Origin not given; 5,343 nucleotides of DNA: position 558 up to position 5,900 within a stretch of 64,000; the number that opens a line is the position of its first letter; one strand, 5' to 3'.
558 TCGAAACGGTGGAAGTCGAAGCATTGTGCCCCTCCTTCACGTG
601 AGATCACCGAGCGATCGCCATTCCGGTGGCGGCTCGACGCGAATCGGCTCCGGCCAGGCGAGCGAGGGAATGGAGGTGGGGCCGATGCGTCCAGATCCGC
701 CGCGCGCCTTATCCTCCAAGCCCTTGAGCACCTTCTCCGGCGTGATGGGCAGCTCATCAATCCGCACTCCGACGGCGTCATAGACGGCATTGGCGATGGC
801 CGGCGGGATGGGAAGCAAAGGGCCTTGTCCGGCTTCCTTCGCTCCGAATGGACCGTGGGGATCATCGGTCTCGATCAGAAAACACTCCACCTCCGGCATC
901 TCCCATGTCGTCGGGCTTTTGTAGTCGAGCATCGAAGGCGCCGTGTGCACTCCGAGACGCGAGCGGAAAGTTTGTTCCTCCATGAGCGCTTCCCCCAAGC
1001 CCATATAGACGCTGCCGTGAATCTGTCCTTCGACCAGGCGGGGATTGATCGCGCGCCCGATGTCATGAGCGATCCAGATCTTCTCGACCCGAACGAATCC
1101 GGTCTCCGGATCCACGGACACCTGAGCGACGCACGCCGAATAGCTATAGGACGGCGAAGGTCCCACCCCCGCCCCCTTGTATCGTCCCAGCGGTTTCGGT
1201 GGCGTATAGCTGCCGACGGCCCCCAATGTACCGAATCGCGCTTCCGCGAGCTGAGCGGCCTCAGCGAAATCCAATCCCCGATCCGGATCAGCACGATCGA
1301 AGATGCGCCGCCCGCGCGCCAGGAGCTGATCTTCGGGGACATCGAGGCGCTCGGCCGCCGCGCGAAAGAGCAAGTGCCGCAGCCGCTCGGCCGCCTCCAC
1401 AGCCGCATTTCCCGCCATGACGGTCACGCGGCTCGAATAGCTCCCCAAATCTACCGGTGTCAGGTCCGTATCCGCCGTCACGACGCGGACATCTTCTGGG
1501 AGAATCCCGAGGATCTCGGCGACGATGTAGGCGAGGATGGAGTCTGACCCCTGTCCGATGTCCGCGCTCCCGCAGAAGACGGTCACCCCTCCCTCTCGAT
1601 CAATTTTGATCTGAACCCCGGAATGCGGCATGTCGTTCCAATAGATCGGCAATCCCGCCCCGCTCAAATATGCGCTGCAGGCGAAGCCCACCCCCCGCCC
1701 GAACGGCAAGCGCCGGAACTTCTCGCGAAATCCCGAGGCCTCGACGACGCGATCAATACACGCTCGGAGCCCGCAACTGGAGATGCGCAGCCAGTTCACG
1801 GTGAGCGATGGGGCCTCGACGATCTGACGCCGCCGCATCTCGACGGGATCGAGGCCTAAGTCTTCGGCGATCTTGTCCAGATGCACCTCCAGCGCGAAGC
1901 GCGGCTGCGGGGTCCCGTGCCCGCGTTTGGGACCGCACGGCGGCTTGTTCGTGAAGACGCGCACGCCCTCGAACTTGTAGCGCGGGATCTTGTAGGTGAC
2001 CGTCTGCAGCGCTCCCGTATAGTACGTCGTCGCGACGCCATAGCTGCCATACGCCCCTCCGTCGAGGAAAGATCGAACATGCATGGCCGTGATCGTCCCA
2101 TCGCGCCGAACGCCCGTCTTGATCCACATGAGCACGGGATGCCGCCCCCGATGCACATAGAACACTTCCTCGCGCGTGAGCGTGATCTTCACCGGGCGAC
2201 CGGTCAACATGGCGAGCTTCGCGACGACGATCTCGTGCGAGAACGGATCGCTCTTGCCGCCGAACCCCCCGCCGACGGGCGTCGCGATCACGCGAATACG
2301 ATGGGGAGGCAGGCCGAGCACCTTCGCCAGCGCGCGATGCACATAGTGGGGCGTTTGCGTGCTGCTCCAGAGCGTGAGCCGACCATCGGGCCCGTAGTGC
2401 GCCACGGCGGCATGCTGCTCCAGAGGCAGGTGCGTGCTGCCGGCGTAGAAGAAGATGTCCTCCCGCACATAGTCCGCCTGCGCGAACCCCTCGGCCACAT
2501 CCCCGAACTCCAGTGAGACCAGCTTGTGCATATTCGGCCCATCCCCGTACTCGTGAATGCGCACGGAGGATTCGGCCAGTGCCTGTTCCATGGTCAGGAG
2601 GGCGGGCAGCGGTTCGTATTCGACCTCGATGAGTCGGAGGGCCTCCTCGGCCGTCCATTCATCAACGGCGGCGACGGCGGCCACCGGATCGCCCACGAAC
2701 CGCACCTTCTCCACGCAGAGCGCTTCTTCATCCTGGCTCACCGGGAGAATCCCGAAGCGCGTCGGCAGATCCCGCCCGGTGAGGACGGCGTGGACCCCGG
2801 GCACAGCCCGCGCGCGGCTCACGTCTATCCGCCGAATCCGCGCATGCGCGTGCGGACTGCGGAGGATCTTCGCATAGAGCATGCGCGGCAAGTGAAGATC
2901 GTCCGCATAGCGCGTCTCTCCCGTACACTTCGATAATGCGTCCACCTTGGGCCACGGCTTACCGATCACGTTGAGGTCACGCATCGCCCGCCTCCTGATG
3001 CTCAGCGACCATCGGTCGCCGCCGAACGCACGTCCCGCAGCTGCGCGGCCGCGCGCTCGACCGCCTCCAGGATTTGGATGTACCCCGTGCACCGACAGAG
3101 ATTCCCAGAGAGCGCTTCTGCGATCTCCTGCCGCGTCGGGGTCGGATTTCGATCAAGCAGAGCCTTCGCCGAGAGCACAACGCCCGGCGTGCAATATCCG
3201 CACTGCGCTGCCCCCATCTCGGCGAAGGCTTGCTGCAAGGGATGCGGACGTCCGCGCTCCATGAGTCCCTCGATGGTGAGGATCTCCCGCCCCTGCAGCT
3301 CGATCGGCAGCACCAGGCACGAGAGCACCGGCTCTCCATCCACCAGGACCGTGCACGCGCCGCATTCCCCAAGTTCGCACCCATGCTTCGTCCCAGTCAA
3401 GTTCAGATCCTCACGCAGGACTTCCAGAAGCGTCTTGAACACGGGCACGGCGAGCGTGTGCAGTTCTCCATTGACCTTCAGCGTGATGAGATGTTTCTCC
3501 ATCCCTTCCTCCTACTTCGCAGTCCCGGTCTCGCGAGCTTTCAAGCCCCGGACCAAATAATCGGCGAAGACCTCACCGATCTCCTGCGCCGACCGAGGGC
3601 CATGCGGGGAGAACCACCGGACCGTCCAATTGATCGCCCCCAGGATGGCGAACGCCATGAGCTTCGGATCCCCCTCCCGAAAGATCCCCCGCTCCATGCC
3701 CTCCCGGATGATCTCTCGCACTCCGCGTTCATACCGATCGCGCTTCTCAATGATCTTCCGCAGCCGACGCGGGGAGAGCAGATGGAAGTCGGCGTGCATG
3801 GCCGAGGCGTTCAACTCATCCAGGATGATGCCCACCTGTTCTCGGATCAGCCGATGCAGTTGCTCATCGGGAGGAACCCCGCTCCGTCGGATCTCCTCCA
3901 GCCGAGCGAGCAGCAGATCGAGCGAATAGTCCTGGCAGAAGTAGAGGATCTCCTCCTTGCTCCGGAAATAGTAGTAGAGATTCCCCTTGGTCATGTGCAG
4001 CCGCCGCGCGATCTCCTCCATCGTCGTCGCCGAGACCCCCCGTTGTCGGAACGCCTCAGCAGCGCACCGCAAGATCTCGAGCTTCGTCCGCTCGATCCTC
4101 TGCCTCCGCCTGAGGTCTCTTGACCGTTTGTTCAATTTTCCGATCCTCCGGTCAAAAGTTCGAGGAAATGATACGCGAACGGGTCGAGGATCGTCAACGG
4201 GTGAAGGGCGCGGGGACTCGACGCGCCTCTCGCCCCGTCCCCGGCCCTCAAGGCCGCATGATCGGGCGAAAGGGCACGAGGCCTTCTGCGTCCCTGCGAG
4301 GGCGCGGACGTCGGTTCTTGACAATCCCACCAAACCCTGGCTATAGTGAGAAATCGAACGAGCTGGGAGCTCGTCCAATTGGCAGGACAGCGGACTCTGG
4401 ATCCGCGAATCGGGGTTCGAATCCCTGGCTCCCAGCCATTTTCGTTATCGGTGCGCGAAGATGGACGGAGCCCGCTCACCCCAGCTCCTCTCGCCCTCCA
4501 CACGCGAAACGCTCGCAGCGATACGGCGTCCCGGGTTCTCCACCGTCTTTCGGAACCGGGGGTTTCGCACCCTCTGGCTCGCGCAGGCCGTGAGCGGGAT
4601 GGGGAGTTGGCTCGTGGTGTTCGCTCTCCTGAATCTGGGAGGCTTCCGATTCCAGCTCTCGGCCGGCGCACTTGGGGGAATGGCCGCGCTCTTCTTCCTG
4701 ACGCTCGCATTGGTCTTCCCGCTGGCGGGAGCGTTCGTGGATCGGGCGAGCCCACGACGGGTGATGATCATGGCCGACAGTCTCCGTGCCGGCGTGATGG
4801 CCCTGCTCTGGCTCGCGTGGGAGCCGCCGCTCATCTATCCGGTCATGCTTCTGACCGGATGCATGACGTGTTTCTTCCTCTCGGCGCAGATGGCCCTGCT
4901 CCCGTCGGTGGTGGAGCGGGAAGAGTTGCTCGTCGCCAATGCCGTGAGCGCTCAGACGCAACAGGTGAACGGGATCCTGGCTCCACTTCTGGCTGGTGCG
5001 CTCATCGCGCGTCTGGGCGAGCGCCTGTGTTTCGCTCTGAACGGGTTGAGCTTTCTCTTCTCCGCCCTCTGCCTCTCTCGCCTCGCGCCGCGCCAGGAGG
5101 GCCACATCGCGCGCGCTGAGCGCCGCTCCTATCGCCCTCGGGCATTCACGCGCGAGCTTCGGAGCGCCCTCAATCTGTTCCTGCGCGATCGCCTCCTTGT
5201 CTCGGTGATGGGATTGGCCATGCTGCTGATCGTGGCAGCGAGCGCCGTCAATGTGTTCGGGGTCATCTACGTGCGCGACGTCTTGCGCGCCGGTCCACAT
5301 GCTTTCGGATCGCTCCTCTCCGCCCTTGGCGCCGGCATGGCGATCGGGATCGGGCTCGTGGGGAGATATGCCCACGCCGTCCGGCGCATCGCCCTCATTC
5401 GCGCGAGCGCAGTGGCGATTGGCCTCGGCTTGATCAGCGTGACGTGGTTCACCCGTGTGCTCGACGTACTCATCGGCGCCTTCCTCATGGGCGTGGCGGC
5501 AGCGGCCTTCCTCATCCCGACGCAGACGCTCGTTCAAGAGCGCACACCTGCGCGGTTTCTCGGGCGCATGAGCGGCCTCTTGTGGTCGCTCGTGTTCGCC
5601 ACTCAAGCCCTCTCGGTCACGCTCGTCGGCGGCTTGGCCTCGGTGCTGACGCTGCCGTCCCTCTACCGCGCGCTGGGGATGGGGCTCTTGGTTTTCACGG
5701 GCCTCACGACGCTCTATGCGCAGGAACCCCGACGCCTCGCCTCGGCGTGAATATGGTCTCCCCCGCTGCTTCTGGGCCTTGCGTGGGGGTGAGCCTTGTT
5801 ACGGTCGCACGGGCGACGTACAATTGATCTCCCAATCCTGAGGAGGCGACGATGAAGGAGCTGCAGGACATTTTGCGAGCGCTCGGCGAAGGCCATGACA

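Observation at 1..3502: hcrCAB-ordered molybdenum hydroxylase whose FAD subunit carries a four-Cys loop (predicted extra [4Fe-4S])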

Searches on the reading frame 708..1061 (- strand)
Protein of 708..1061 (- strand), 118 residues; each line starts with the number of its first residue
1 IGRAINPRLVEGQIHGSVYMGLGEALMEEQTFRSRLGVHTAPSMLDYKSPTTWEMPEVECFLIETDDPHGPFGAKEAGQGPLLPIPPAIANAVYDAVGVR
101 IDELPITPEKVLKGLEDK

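Call 81: search_solved_structures(query=window:708-1061:-, max_evalue=0.00001, show_alignments=5)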
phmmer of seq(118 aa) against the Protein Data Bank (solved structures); distinct sequences matched with E-value up to 0.00001: 14.
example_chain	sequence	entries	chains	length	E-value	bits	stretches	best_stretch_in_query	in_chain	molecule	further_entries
1rm6_A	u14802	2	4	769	3.8e-29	104.7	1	1-116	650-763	4-hydroxybenzoyl-CoA reductase alpha subunit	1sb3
3hrd_B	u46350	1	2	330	6.5e-22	81.4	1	1-114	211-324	Nicotinate dehydrogenase medium molybdopterin subunit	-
8uem_A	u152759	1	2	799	9.5e-20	74.4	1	2-116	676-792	Carbon monoxide dehydrogenase (Large chain), CoxL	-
5g5g_C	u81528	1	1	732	6.1e-19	71.8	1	2-117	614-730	PUTATIVE XANTHINE DEHYDROGENASE YAGS FAD-BINDING SUBUNIT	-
5g5h_C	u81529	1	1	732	6.2e-19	71.8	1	2-117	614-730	Aldehyde oxidoreductase molybdenum-binding subunit PaoC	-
7dqx_A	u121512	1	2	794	7.1e-19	71.5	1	2-113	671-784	6-hydroxypseudooxynicotine dehydrogenase complex subunit gamma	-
1t3q_B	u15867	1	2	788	3.3e-17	66.2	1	2-117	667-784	quinoline 2-oxidoreductase large subunit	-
1dgj_A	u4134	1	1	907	9.1e-13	51.8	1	1-114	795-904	ALDEHYDE OXIDOREDUCTASE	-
5y6q_C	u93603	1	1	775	5.4e-12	49.3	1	2-112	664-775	Aldehyde oxidase large subunit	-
1ffu_B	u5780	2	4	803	2.5e-11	47.2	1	2-116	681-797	CUTL, MOLYBDOPROTEIN OF CARBON MONOXIDE DEHYDROGENASE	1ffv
1n5w_B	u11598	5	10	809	1.1e-10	45.1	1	2-97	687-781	Carbon monoxide dehydrogenase large chain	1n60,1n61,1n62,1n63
1zxi_B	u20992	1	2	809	1.1e-10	45.1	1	2-97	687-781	Carbon monoxide dehydrogenase large chain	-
1sij_A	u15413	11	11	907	2.5e-10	44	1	2-115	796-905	Aldehyde oxidoreductase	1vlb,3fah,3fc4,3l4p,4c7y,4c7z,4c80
4zoh_A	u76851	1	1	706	3.3e-10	43.6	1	1-111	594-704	Putative oxidoreductase molybdopterin-binding subunit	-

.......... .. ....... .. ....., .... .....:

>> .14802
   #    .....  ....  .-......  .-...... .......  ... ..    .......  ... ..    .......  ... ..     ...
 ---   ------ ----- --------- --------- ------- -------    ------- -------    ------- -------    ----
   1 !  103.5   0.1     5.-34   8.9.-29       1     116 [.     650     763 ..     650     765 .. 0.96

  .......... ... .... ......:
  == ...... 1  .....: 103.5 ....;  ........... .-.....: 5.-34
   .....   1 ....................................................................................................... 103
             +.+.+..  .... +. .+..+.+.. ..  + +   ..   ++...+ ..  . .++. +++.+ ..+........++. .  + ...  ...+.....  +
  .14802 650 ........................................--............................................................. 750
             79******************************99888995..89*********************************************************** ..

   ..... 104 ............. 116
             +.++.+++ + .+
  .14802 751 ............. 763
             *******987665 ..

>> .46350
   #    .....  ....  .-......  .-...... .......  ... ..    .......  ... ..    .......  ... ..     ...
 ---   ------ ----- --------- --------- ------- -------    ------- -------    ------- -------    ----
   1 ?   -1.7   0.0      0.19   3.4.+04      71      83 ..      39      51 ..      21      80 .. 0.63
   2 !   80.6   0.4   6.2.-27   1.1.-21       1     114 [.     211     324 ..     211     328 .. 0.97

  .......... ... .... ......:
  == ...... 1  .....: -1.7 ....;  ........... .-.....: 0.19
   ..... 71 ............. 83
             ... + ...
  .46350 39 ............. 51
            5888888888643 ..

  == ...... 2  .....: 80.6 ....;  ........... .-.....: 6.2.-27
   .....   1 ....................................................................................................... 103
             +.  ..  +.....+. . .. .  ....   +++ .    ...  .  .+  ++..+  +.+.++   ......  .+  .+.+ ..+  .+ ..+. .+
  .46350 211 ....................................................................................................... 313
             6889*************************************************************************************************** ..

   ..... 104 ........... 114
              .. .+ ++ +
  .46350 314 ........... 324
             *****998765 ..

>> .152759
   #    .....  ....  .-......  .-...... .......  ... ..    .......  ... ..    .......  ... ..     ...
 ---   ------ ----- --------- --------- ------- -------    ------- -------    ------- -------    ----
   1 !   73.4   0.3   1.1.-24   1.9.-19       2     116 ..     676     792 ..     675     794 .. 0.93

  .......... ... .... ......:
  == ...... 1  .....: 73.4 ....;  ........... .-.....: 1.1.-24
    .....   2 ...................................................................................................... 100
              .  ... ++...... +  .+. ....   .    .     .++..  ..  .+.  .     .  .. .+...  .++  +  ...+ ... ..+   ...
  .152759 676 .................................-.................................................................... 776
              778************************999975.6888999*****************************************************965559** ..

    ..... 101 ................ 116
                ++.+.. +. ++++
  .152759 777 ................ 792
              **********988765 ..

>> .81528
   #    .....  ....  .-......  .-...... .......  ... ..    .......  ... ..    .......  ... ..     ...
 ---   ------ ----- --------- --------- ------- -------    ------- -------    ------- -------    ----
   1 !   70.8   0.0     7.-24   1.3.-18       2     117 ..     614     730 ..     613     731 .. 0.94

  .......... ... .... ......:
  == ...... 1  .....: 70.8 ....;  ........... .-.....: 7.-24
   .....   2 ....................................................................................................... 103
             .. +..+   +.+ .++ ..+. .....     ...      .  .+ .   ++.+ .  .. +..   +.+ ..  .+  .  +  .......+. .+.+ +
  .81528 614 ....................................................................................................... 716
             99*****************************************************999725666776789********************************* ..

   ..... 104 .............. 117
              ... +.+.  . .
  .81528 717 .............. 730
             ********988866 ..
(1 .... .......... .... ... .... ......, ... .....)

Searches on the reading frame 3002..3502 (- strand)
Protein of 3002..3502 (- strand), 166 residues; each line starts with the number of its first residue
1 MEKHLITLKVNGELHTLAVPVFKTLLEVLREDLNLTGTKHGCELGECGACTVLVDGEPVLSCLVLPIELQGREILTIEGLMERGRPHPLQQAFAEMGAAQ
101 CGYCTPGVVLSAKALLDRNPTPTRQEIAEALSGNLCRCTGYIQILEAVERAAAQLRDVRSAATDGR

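Call 4: search_protein_families(library=pfam, proteins=[window:3002-3502:-])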
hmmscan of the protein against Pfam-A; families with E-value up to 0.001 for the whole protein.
window:3002-3502:- (166 aa): 3 families
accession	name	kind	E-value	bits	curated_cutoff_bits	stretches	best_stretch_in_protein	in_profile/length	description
PF01799.25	Fer2_2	-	3.5e-33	114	30.3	1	76-149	1-75/75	[2Fe-2S] binding domain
PF00111.32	Fer2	-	2.4e-09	37.5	21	1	9-61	2-54/77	2Fe-2S iron-sulfur cluster binding domain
PF13085.11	Fer2_3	-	8e-05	23.1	27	1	39-78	49-87/107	2Fe-2S iron-sulfur cluster binding domain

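Call 6: search_solved_structures(query=window:3002-3502:-, max_evalue=1e-10)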
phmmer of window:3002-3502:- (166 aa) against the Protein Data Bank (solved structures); distinct sequences matched with E-value up to 1e-10: 37.
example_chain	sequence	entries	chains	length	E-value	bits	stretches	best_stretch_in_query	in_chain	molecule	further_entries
3hrd_D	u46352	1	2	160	9.5e-52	178.5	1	2-153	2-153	Nicotinate dehydrogenase small FeS subunit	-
4zoh_C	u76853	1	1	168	2.9e-48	167.2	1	3-156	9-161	Putative oxidoreductase iron-sulfur subunit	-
1rm6_C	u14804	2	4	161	1.5e-46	161.6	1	3-154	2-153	4-hydroxybenzoyl-CoA reductase gamma subunit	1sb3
5y6q_A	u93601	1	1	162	4.2e-46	160.2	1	3-156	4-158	Aldehyde oxidase small subunit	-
1ffu_A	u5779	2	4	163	3.8e-45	157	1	1-162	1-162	CUTS, IRON-SULFUR PROTEIN OF CARBON MONOXIDE DEHYDROGENASE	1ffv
8uem_C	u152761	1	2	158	4.2e-43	150.4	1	6-157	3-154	[2Fe-2S] binding domain protein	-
7dqx_C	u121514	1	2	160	6.5e-41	143.3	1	5-149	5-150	6-hydroxypseudooxynicotine dehydrogenase complex subunit beta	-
1t3q_A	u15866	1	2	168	9.6e-41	142.7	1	6-152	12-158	quinoline 2-oxidoreductase small subunit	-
5g5g_A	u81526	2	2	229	3.6e-38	134.4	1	6-156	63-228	PUTATIVE XANTHINE DEHYDROGENASE YAGT IRON-SULFUR-BINDING SUBUNIT | Aldehyde oxidoreductase iron-sulfur-binding subunit PaoA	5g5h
1n5w_A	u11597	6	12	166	8.1e-38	133.2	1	3-158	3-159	Carbon monoxide dehydrogenase small chain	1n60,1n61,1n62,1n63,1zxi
1dgj_A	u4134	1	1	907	6.2e-37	130.4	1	7-159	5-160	ALDEHYDE OXIDOREDUCTASE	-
8gy3_B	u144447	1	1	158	5.7e-36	127.2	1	9-156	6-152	Small subunit of aldehyde dehydrogenase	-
1sij_A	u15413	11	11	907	1.4e-35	126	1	8-156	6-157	Aldehyde oxidoreductase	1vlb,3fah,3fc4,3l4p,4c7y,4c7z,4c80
1jro_A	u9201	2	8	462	3.2e-31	111.8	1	9-154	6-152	xanthine dehydrogenase, chain A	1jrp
2w3r_A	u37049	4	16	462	9.2e-31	110.3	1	9-154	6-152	XANTHINE DEHYDROGENASE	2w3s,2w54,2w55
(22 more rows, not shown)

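Call 12: search_protein_families(library=ncbifam, proteins=[window:3002-3502:-], max_evalue=0.00001)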
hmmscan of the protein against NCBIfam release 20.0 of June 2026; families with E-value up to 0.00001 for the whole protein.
window:3002-3502:- (166 aa): 11 families
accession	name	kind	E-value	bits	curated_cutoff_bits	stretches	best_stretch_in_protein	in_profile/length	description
NF041020.1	glyceraldDH_gamma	equivalog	2.5e-55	186.5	290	1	2-156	9-163/164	glyceraldehyde dehydrogenase subunit gamma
TIGR03193.1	4hydroxCoAred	equivalog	1.1e-54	184.4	257.8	1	5-152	1-148/148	4-hydroxybenzoyl-CoA reductase subunit gamma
NF043084.2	XdhC_XDHase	equivalog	1.1e-54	184.1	217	1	5-152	2-150/151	xanthine dehydrogenase subunit XdhC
TIGR03198.1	pucE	equivalog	1.8e-50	170.3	254.3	1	5-152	3-149/151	xanthine dehydrogenase subunit E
NF045668.1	pterin_aldehy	equivalog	5.5e-50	170.3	1100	1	7-157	4-157/905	molybdopterin-dependent aldehyde oxidoreductase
TIGR03311.1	Se_dep_XDH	equivalog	2e-49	168.4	830.45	1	16-159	9-151/848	selenium-dependent xanthine dehydrogenase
TIGR02963.1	xanthine_xdhA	equivalog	2e-45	155.3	467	1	18-155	14-161/468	xanthine dehydrogenase small subunit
NF008514.0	PRK11433.1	equivalog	2.4e-45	154.7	322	1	5-154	52-216/218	aldehyde dehydrogenase iron-sulfur subunit PaoA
NF007387.0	PRK09908.1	equivalog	2.3e-42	144.1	212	1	5-150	8-154/159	xanthine dehydrogenase iron sulfur-binding subunit XdhC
TIGR02969.1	mam_aldehyde_ox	subfamily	1.3e-30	105.7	1912.3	1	24-149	22-158/1330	aldehyde oxidase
TIGR03313.1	Se_sel_red_Mo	hypoth_equivalog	2.5e-17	61.9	1101.9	1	10-158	3-151/951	molybdopterin-dependent oxidoreductase Mo/Fe-S-binding subunit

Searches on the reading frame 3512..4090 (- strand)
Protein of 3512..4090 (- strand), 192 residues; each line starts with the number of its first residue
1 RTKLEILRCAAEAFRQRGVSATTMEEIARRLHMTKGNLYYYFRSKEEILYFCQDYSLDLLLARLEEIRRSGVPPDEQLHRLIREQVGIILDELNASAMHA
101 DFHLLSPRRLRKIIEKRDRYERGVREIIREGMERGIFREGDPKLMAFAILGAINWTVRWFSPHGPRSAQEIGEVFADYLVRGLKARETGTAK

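Call 4: search_protein_families(library=pfam, proteins=[window:3512-4090:-])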
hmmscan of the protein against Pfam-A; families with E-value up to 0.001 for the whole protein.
window:3512-4090:- (192 aa): 4 families
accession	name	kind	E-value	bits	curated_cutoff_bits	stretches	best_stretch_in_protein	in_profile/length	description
PF17932.6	TetR_C_24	-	1.1e-31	109.9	26.4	1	72-183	2-114/114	Tetracyclin repressor-like, C-terminal domain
PF00440.29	TetR_N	-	2e-16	60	24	1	6-49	1-44/47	Bacterial regulatory proteins, tetR family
PF17935.6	TetR_C_27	-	4.4e-06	27.2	26.1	1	74-153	1-81/106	Tetracyclin repressor-like, C-terminal domain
PF21351.2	TetR_C_41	-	8.3e-05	23.3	27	1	122-182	46-107/108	Tetracyclin repressor-like, C-terminal domain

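Call 12: search_protein_families(library=ncbifam, proteins=[window:3512-4090:-], max_evalue=0.00001)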
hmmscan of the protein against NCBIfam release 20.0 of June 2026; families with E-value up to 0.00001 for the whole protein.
window:3512-4090:- (192 aa): 12 families
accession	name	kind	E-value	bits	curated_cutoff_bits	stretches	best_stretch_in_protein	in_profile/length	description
NF041196.1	ScbR_bind_reg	equivalog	7.9e-13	49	150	1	1-80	6-85/191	ScbR family autoregulator-binding transcription factor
NF053878.1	FATransRegFadRBac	equivalog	4.3e-12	46.2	200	1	5-173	7-178/190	fatty acid metabolism transcriptional regulator FadR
NF051852.1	efflux_TF_MtrR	exception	2.8e-09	37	280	1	2-104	11-110/205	multidrug efflux system transcriptional repressor MtrR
TIGR03613.1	RutR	equivalog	4.2e-09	36.5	368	1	4-98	11-104/202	pyrimidine utilization regulatory protein R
NF011584.0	PRK15008.1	equivalog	5.9e-09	36.1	230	1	4-98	21-114/212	HTH-type transcriptional regulator RutR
TIGR03384.1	betaine_BetI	equivalog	2.3e-08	34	201.3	1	5-83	12-90/189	choline-binding transcriptional repressor BetI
NF007949.0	PRK10668.1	equivalog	3e-08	33.4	271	1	2-54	12-64/216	multidrug efflux transporter transcriptional repressor AcrR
NF050111.1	TransRegSACE7040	equivalog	1.1e-07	31.9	250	1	4-166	4-165/186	SACE_7040 family transcriptional regulator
NF007430.0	PRK09975.1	equivalog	3.2e-07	29.7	274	1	1-49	11-59/220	acrEF/envCD operon transcriptional regulator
NF051457.1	acryl_TF_AcuR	equivalog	4.6e-07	29.3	247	1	2-48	18-64/204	acrylate utilization transcriptional regulator AcuR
NF037937.1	septum_RefZ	equivalog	1.5e-06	28.2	180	1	3-84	1-84/195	forespore capture DNA-binding protein RefZ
NF001978.0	PRK00767.1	equivalog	2.6e-06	27.4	118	1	6-83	14-92/197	transcriptional regulator BetI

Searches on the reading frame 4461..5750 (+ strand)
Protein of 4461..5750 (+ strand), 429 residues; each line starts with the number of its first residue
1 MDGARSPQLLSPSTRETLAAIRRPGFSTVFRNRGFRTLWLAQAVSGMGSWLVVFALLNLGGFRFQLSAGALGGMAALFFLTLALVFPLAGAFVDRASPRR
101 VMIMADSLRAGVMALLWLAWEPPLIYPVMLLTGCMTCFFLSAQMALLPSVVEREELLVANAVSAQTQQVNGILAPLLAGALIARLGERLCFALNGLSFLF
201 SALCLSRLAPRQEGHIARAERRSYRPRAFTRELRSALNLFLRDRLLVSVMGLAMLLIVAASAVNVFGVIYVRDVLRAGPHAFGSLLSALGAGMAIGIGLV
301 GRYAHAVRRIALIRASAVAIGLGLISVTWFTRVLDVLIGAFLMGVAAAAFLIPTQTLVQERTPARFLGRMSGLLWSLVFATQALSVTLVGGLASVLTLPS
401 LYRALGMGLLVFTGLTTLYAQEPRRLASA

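Call 106: search_protein_families(library=pfam, proteins=[window:4461-5750:+], max_evalue=0.001)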
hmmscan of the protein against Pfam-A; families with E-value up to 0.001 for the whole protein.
window:4461-5750:+ (429 aa): 2 families
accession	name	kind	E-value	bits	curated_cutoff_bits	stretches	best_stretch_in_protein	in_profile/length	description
PF07690.21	MFS_1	-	2.9e-33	115.7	33.4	2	38-380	1-341/347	Major Facilitator Superfamily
PF05977.19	MFS_3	-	4.7e-17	62.1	27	1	30-412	7-386/524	Transmembrane secretion effector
